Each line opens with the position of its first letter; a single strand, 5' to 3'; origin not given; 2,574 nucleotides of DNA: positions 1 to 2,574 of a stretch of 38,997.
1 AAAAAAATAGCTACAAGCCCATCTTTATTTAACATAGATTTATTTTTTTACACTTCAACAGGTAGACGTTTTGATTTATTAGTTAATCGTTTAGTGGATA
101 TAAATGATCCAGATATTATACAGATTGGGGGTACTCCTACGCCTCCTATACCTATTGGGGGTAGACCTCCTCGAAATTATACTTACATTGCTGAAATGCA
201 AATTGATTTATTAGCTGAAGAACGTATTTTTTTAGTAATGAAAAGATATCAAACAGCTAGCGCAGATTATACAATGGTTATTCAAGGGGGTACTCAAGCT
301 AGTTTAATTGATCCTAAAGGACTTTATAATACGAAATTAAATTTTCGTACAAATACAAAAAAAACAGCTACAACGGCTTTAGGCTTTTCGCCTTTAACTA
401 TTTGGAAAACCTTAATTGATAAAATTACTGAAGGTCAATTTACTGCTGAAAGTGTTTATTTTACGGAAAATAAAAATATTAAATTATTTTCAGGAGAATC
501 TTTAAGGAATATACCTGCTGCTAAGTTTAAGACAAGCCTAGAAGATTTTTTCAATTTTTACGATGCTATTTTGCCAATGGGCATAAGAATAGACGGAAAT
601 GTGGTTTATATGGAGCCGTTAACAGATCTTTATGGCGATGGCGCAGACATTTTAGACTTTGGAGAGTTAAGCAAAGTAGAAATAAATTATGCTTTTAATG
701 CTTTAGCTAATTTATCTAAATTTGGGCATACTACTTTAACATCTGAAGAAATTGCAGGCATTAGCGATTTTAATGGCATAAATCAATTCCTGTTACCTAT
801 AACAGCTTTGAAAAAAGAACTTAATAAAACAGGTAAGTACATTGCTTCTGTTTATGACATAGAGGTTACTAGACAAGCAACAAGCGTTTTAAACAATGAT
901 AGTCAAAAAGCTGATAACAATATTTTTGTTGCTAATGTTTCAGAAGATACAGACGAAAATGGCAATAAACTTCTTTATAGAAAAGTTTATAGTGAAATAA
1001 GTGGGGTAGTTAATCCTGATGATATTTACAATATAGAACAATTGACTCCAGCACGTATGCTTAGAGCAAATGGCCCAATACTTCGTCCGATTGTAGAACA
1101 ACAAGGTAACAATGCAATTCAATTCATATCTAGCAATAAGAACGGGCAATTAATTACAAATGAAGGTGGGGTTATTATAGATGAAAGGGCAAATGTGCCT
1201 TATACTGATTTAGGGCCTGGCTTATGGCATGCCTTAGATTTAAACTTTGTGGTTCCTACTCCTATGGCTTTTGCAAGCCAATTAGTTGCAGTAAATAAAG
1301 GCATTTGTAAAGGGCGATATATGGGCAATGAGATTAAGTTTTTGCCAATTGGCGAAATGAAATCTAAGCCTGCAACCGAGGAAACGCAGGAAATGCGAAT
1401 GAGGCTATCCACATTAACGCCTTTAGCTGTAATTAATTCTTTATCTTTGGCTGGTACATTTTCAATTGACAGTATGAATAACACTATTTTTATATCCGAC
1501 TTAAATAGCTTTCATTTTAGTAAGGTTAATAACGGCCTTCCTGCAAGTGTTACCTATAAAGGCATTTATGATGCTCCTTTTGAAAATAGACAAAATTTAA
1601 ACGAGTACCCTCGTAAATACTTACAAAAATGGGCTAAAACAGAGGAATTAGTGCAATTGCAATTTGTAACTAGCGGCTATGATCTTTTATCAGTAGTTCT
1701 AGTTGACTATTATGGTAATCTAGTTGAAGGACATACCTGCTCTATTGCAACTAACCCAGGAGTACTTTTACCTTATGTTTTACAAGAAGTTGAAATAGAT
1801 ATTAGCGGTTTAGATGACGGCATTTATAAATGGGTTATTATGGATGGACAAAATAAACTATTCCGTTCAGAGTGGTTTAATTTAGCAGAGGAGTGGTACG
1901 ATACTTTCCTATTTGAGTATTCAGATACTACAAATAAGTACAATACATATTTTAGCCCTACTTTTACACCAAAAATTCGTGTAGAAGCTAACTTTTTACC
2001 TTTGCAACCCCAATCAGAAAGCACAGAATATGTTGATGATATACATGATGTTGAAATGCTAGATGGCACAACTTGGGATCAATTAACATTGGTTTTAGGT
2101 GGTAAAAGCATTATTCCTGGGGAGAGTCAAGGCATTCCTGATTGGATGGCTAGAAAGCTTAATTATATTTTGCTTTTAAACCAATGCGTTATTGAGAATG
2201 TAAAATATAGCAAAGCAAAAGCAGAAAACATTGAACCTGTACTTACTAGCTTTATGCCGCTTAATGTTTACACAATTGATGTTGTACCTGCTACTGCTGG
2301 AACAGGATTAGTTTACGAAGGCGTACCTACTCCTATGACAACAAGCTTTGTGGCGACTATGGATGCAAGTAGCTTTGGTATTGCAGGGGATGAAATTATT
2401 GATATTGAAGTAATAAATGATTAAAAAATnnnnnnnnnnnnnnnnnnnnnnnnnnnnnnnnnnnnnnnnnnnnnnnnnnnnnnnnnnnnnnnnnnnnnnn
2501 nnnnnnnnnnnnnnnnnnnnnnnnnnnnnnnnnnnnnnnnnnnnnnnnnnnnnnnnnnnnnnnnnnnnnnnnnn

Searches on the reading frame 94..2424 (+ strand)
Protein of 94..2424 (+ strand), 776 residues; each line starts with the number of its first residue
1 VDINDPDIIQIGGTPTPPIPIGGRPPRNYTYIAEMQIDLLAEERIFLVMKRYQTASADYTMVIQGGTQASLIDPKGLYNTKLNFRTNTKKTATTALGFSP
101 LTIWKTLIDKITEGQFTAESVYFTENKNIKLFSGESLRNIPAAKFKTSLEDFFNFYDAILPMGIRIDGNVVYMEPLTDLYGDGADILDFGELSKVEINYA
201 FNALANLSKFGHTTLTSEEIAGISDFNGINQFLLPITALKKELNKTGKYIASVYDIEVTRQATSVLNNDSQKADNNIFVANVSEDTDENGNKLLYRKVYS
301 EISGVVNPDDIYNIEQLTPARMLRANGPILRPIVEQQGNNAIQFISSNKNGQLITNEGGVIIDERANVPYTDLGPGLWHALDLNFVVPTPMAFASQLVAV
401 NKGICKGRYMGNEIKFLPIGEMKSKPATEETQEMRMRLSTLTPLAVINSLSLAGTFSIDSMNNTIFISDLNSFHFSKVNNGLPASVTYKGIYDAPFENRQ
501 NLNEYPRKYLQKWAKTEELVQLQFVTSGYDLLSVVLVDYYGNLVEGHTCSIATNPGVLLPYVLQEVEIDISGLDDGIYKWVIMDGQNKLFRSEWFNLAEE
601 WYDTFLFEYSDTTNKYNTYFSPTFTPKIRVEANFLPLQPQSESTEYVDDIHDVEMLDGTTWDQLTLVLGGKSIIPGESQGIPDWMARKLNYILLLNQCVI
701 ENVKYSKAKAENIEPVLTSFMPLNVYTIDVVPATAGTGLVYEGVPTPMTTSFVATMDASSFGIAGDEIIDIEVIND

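Call 36: search_protein_families(library=phrogs, alignment_id=A2, max_evalue=0.00001)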
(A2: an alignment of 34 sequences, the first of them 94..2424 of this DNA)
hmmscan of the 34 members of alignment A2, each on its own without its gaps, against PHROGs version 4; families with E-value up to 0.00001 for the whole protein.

A. member 1, window:94-2424:+ (776 aa): 2 families
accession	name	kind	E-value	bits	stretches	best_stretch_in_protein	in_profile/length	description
phrog_15220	-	head and packaging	1.6e-31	110.3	1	79-387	365-698/759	virion structural protein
phrog_22157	-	unknown function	2.1e-14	53.9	1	124-357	334-561/635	-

B. families by the number of members that match (of 34 scanned): 43 families (the first 25 are shown)
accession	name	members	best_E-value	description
phrog_256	-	1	0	DNA helicase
phrog_9765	-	1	1.8e-141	DNA primase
phrog_1313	-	1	3.4e-137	DNA helicase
phrog_17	-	1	1.6e-135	DNA polymerase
phrog_69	-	1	1.8e-124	exonuclease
phrog_10285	-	1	2.2e-107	DNA polymerase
phrog_112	-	1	2e-68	Gp2.5-like ssDNA binding protein and ssDNA annealing protein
phrog_7766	-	1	3.6e-64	DNA polymerase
phrog_15962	-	1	7.3e-58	DNA primase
phrog_139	-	1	6.1e-42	deoxynucleoside monophosphate kinase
phrog_36873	-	1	4.6e-40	DNA helicase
phrog_2249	-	1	9.8e-40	DNA primase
phrog_221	-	1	5.4e-35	metallo-phosphoesterase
phrog_16593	-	1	1.2e-34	DNA primase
phrog_15220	-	1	1.6e-31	virion structural protein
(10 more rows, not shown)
